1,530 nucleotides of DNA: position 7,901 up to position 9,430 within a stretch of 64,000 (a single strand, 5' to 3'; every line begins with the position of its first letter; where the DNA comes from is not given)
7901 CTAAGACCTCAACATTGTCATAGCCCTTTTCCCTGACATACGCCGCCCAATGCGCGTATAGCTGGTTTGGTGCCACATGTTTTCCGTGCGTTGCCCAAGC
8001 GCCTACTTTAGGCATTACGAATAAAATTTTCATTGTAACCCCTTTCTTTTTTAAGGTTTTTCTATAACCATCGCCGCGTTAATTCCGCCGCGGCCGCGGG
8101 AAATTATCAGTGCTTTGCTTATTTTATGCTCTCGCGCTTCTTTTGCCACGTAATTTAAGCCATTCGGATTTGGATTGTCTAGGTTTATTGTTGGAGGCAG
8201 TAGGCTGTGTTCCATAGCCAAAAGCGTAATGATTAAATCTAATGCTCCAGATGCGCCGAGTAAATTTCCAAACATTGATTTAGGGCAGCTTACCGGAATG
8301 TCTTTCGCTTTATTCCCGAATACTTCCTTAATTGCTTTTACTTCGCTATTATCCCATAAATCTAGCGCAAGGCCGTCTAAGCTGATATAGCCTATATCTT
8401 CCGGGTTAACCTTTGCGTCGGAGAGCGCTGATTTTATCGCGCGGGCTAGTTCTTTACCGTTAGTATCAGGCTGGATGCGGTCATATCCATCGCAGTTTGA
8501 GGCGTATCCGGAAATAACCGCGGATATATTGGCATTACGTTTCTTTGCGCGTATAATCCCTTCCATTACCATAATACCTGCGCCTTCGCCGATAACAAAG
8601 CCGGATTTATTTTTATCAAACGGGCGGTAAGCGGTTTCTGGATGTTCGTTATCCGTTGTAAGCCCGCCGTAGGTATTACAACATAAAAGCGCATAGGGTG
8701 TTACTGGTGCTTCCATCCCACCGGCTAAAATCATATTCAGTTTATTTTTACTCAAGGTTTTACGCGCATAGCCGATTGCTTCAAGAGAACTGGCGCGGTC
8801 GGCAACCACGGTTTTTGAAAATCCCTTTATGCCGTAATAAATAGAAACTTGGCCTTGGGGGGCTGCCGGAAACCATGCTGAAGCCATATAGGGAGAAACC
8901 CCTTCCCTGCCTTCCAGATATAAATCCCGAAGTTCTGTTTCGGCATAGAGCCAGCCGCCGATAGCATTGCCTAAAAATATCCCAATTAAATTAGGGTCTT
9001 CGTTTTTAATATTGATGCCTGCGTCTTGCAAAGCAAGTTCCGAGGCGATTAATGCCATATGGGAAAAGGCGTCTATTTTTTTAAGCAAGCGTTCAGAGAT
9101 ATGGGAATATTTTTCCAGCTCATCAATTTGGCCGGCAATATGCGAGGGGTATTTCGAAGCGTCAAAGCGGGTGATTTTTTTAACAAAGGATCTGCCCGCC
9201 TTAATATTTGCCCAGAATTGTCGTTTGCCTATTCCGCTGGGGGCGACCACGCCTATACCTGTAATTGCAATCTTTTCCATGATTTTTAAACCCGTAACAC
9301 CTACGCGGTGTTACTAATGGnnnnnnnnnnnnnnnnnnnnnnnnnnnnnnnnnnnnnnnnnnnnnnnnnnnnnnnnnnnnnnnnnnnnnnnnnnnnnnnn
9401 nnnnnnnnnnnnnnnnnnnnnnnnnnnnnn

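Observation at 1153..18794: Type-II-PKS/FAS-like biosynthetic cluster with a B12-radical-SAM enzyme and tandem TIGR04076 protein, in an AT-rich acetogen-like bacterium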

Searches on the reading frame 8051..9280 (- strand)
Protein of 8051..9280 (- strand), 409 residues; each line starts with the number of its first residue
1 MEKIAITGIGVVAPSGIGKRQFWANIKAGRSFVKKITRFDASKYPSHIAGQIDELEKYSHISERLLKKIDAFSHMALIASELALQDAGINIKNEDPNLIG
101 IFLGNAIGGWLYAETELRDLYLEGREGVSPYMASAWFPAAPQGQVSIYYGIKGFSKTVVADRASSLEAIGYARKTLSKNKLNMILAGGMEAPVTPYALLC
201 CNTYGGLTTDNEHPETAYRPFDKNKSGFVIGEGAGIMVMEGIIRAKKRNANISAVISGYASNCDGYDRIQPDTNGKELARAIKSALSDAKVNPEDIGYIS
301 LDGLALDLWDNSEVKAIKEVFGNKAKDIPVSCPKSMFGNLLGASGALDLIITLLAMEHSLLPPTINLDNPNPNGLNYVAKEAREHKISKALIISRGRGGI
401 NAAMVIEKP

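Call 3: search_protein_families(library=pfam, proteins=[window:8051-9280:-], max_evalue=0.01)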
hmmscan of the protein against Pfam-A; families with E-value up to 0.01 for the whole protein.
window:8051-9280:- (409 aa): 2 families
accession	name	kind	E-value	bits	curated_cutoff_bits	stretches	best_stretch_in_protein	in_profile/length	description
PF00109.32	ketoacyl-synt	-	5.1e-44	151.2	20.8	1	1-240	1-247/252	Beta-ketoacyl synthase, N-terminal domain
PF02801.28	Ketoacyl-synt_C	-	3.2e-30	105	20.8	1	254-367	2-118/119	Beta-ketoacyl synthase, C-terminal domain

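Call 6: search_protein_families(library=ncbifam, proteins=[window:8051-9280:-], max_evalue=0.01)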
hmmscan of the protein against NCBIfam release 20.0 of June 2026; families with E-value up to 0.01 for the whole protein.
window:8051-9280:- (409 aa): 20 families
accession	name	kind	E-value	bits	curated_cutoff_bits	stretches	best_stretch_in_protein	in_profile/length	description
TIGR03150.1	fabF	equivalog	1.9e-114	382.5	493.75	1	3-406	2-406/407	beta-ketoacyl-ACP synthase II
NF005589.0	PRK07314.1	subfamily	3.8e-111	371.8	387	1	2-408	4-411/413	beta-ketoacyl-ACP synthase II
NF004970.0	PRK06333.1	subfamily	9.7e-90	301.4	525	1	1-407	3-420/424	beta-ketoacyl-ACP synthase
NF006274.0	PRK08439.1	equivalog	4.2e-78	262.9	621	1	1-408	1-405/406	beta-ketoacyl-ACP synthase II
NF006434.0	PRK08722.1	equivalog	9.4e-76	255.3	759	1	3-408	5-413/414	beta-ketoacyl-ACP synthase II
NF005076.0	PRK06501.1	equivalog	7.8e-69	232.6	629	2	145-407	158-421/425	beta-ketoacyl-ACP synthase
NF006587.0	PRK09116.1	equivalog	3.2e-65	220.5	470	1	2-408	2-406/408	beta-ketoacyl-ACP synthase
NF005490.0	PRK07103.1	equivalog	2.9e-63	214.4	445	1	1-408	3-412/414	polyketide beta-ketoacyl:acyl carrier protein synthase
NF005935.0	PRK07967.1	equivalog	2.6e-58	197.8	630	1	1-408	1-403/406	beta-ketoacyl-ACP synthase I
NF005916.1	PRK07910.1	equivalog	2.7e-55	188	560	1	3-406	13-415/418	KasA/KasB family beta-ketoacyl-ACP synthase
NF004618.0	PRK05952.1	equivalog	5.9e-52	176.8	455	1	3-408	3-382/384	beta-ketoacyl-ACP synthase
NF006618.0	PRK09185.1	subfamily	1.6e-42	145.9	407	1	1-407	2-391/394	beta-ketoacyl-ACP synthase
NF058662.1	cispenta_AmcF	equivalog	3e-42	144.9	325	1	164-407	131-368/369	cispentacin biosynthesis acyltransferase subunit AmcF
NF045894.1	PKS_plus_SDR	equivalog_domain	3.1e-33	114.6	1740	1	60-373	78-382/1515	type I polyketide synthase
NF040607.1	mycolic_Pks13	equivalog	1.1e-29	102.7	2100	1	60-372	176-480/1680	polyketide synthase Pks13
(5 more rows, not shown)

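Call 7: find_related_loci(query=window:8051-9280:-, collection=genome_contigs, flank=10000)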
Query window:8051-9280:- (409 aa) in genome_contigs; peptide patterns used: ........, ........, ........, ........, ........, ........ (x = any residue, [..] = any of these).
138 stretches matched a pattern; 55 encode a relative of the query (tblastn E <= 1e-3); 55 distinct loci.
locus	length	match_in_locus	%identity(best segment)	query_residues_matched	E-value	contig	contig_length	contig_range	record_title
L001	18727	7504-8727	83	1-408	0e+0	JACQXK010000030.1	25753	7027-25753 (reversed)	MAG: Candidatus Omnitrophota bacterium isolate NC_groundwater_1513_Pr4_B-0.1um_40_4 SR1-18-B1_scaffold_114195, whole gen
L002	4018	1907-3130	84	1-408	0e+0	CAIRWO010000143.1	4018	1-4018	MAG: Candidatus Omnitrophica bacterium isolate A4_bin-512 genome assembly, contig: bin-512:143/218, whole genome shotgun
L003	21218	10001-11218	83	1-406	0e+0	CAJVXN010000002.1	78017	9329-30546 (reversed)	TPA_asm: uncultured bacterium isolate DRR093005_bin.42_MetaBAT_v2.12.1_MAG genome assembly, contig: NODE_108_length_7801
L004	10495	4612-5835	81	1-408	0e+0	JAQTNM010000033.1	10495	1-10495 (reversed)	MAG: Candidatus Omnitrophota bacterium isolate STA_64 NODE_12944_length_10495_cov_2.340760_Sandtown_A, whole genome shot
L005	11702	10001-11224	82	1-408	0e+0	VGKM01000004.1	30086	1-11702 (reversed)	MAG: Candidatus Omnitrophota bacterium isolate K_DeepCast_150m_m1_084 K_DeepCast_150m_m1_084_Ga0194126_10002446, whole g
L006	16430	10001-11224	81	1-408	0e+0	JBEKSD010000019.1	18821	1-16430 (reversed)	MAG: Candidatus Omnitrophota bacterium isolate SPRUCE 526 SPRUCE_526_19, whole genome shotgun sequence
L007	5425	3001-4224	82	1-408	0e+0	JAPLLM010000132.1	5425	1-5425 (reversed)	MAG: Candidatus Omnitrophota bacterium isolate LacPavin_0419_WC70L_MAG_46_7 LacPavin_0419_WC70L_scaffold_298115, whole g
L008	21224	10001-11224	81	1-408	0e+0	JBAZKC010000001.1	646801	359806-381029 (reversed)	MAG: Candidatus Omnitrophota bacterium isolate SO_2017_LW4_134 scaffold_32_c1_LW137-91_2017, whole genome shotgun sequen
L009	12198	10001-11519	80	1-408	0e+0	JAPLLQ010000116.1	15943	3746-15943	MAG: Candidatus Omnitrophota bacterium isolate LacPavin_0419_WC90_MAG_41_7 LacPavin_0419_WC90_scaffold_63455, whole geno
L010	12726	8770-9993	80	1-408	0e+0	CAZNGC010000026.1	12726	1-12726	MAG TPA_asm: uncultured Planctomycetales bacterium isolate SRP167436_co1_192 genome assembly, contig: NODE_8175_length_1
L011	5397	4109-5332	80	1-408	0e+0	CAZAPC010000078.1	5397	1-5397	MAG TPA_asm: uncultured Planctomycetales bacterium isolate SRP098346_co1_103 genome assembly, contig: NODE_22540_length_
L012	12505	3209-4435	80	1-409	0e+0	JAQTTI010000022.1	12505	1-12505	MAG: Candidatus Omnitrophota bacterium isolate STB_37 NODE_12625_length_12505_cov_6.558410_Sandtown_B, whole genome shot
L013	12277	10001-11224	79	1-408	0e+0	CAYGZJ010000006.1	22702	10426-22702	MAG TPA_asm: uncultured Planctomycetales bacterium isolate ERP119294_co1_460 genome assembly, contig: NODE_2717_length_2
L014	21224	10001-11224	81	1-408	0e+0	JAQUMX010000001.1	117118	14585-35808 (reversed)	MAG: Candidatus Omnitrophota bacterium isolate STD1_164 NODE_322_length_117118_cov_5.449915_Sandtown_D1, whole genome sh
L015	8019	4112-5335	79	1-408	0e+0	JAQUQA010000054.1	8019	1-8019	MAG: Candidatus Omnitrophota bacterium isolate STD1_39 NODE_28695_length_8019_cov_8.866827_Sandtown_D1, whole genome sho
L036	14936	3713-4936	78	1-409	0e+0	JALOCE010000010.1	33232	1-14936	MAG: Candidatus Omnitrophota bacterium isolate SO_2017_LW4 bin 43 scaffold_2933_c1_LW137-91_2017, whole genome shotgun s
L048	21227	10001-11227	65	1-408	2e-178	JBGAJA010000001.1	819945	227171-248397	MAG: Candidatus Omnitrophota bacterium isolate MAG_AAO_H125.54 AAOH125-54_opera_contig_16, whole genome shotgun sequence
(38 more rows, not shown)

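Call 16: search_solved_structures(query=window:8051-9280:-, max_evalue=1e-20)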
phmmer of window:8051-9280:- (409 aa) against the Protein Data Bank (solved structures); distinct sequences matched with E-value up to 1e-20: 106 (the best 60 are shown).
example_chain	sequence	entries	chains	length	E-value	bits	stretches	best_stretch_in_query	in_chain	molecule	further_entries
1j3n_A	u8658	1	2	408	3.7e-88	299.1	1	1-406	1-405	3-oxoacyl-(acyl-carrier protein) synthase II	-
5sxo_A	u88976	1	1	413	9.8e-85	287.8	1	3-407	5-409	3-oxoacyl-[acyl-carrier-protein] synthase 2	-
3o04_A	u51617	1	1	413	1.4e-84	287.4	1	3-407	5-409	beta-keto-acyl carrier protein synthase II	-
4ls5_A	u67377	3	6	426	3.6e-80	272.8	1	3-408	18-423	3-oxoacyl-[acyl-carrier-protein] synthase 2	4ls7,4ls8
4ls6_A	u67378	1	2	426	1.2e-79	271.1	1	3-408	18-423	3-oxoacyl-[acyl-carrier-protein] synthase 2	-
2gqd_A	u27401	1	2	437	4.9e-77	262.5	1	3-408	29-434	3-oxoacyl-[acyl-carrier-protein] synthase 2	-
1tqy_B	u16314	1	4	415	6.7e-76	258.8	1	3-407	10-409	Actinorhodin polyketide putative beta-ketoacyl synthase 2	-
4r8e_A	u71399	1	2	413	2.6e-75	256.8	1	3-408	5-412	3-oxoacyl-[acyl-carrier-protein] synthase 2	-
2gfv_A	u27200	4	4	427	3.5e-74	253.1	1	3-408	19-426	3-oxoacyl-[acyl-carrier-protein] synthase 2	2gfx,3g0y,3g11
9lpl_A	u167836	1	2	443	3.9e-74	252.9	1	3-408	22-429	3-oxoacyl-[acyl-carrier-protein] synthase 2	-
3hnz_A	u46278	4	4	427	7.5e-74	252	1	3-408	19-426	3-oxoacyl-[acyl-carrier-protein] synthase 2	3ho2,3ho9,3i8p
6okg_A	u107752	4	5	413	9.6e-74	251.6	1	3-408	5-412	3-oxoacyl-[acyl-carrier-protein] synthase 2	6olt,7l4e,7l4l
1b3n_A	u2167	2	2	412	9.9e-74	251.6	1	3-408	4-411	PROTEIN (KETOACYL ACYL CARRIER PROTEIN SYNTHASE 2) | BETA-KETOACYL ACP SYNTHASE II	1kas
2gfw_A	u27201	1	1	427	1.1e-73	251.4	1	3-408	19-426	3-oxoacyl-[acyl-carrier-protein] synthase 2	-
2gfy_A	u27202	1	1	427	7.9e-73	248.6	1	3-408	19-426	3-oxoacyl-[acyl-carrier-protein] synthase 2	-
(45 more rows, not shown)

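Call 22: find_homologous_proteins(query=window:8051-9280:-, max_evalue=1e-30)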
Query window:8051-9280:- (409 aa): 6835 proteins with E <= 1e-30 among 8000 candidates; the best 120 are listed.
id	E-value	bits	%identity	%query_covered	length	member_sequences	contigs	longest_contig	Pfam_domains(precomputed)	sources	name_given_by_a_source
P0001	2.9e-270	914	100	100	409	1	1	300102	PF00109.33,PF02801.29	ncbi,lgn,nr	ncbi:MAG: beta-ketoacyl-[acyl-carrier-protein] synthase family protein [Candidatus Omnitrophota bact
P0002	9.1e-249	843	91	100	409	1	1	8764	PF00109.33,PF02801.29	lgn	-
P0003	5.4e-248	840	90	100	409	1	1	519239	PF00109.33,PF02801.29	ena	-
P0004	2.0e-245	832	90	100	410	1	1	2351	PF00109.33,PF02801.29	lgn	-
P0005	4.3e-241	818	89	99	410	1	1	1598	PF00109.33,PF02801.29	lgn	-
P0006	3.5e-238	808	86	100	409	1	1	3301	PF00109.33,PF02801.29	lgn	-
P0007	9.6e-238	807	86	100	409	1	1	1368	PF00109.33,PF02801.29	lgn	-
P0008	3.0e-235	798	86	100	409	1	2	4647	PF00109.33,PF02801.29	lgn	-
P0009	4.6e-235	798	85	100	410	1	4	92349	PF00109.33,PF02801.29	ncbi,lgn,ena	ncbi:MAG: beta-ketoacyl-[acyl-carrier-protein] synthase family protein [Candidatus Omnitrophota bact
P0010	2.1e-233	792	85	100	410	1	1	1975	PF00109.33,PF02801.29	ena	-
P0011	3.7e-231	785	85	100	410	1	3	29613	PF00109.33,PF02801.29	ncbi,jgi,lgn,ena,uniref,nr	ncbi:MAG: beta-ketoacyl-[acyl-carrier-protein] synthase II [Candidatus Omnitrophica bacterium CG11_b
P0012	2.3e-230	782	84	100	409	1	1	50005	PF00109.33,PF02801.29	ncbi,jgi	jgi:3-oxoacyl-(acyl-carrier-protein) synthase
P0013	3.6e-230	782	84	100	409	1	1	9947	PF00109.33,PF02801.29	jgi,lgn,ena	-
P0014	3.7e-230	782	83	100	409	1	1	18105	PF00109.33,PF02801.29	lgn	-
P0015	1.7e-229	779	84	100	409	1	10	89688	PF00109.33,PF02801.29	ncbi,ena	-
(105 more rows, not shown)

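Call 35: search_protein_families(library=pfam, proteins=[L048:1847-2320:+, L048:2320-3348:+, L048:7910-8374:+, L048:9720-9989:+, L048:11490-11927:+, L048:11924-12295:+, L048:13071-13694:+, L036:9747-10127:+, L036:12729-13730:+, L036:11791-12732:+], max_evalue=0.01)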
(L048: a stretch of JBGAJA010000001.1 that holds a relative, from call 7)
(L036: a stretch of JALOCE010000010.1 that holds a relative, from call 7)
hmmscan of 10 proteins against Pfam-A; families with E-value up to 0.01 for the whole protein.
L048:1847-2320:+ (157 aa): 0 families

L048:2320-3348:+ (342 aa): 2 families
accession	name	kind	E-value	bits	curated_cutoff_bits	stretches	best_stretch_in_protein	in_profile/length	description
PF00596.27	Aldolase_II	-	1.3e-39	136.4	22.2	1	10-181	1-181/183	Class II Aldolase and Adducin N-terminal domain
PF02036.22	SCP2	-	0.0059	17.4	21.3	0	264-320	34-91/101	SCP-2 sterol transfer family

L048:7910-8374:+ (154 aa): 1 family
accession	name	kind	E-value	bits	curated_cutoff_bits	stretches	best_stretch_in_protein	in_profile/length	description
PF14534.12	DUF4440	-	3.1e-05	24.8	25.2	1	33-132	7-103/107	Domain of unknown function (DUF4440)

L048:9720-9989:+ (89 aa): 0 families

L048:11490-11927:+ (145 aa): 1 family
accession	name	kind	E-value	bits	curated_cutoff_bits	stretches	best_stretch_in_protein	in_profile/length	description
PF18616.6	CdiI_3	-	2.9e-19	69.3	28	1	26-96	16-86/95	CDI immunity proteins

L048:11924-12295:+ (123 aa): 0 families

L048:13071-13694:+ (207 aa): 0 families

L036:9747-10127:+ (126 aa): 0 families

L036:12729-13730:+ (333 aa): 2 families
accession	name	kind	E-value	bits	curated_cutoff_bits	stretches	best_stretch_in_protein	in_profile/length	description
PF00596.27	Aldolase_II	-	2.1e-32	113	22.2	1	12-183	2-182/183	Class II Aldolase and Adducin N-terminal domain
PF02036.22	SCP2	-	1.9e-05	25.4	21.3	1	245-313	24-93/101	SCP-2 sterol transfer family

L036:11791-12732:+ (313 aa): 1 family
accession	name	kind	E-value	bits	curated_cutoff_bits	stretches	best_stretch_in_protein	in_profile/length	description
PF01008.23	IF-2B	-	1.7e-55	188.7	22.4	1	61-307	15-272/280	Initiation factor 2 subunit family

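Call 61: search_protein_representatives(protein=window:8051-9280:-)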
Query: 409 residues. Proteins with E-value up to 0.001 (for the whole library): 67593; up to 1e-10: 44285; up to 1e-30: 7778. The best 150 are listed.
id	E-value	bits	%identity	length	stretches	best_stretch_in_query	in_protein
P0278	5.0e-153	525.9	58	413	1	3-408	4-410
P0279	9.5e-141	485.5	35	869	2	2-405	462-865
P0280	6.3e-127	440.0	29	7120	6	2-377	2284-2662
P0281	8.3e-124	429.7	28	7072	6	59-373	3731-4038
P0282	8.4e-119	413.2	28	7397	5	3-373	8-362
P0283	1.9e-116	405.5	72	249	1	1-249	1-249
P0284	3.9e-116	404.5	29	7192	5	47-373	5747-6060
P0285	9.4e-116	403.2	28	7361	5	61-371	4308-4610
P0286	5.5e-115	400.7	28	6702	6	3-373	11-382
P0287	9.2e-110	383.5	28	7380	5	64-373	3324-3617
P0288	4.0e-109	381.4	28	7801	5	61-371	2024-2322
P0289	1.1e-108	380.0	28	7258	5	2-372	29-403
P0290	1.7e-107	376.0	28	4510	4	2-372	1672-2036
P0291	3.1e-107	375.1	45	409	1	2-408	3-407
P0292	5.2e-107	374.4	29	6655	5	83-407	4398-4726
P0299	1.1e-102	360.2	42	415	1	3-408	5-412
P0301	1.7e-102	359.6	45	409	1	4-408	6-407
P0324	1.4e-95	336.8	40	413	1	3-406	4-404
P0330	2.8e-94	332.5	41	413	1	3-407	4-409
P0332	3.1e-94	332.3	40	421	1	1-406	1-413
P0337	1.0e-93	330.6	41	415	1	3-408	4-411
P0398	6.0e-87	308.4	39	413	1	3-408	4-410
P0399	7.0e-87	308.1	39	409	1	2-406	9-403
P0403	8.9e-87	307.8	40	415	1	4-407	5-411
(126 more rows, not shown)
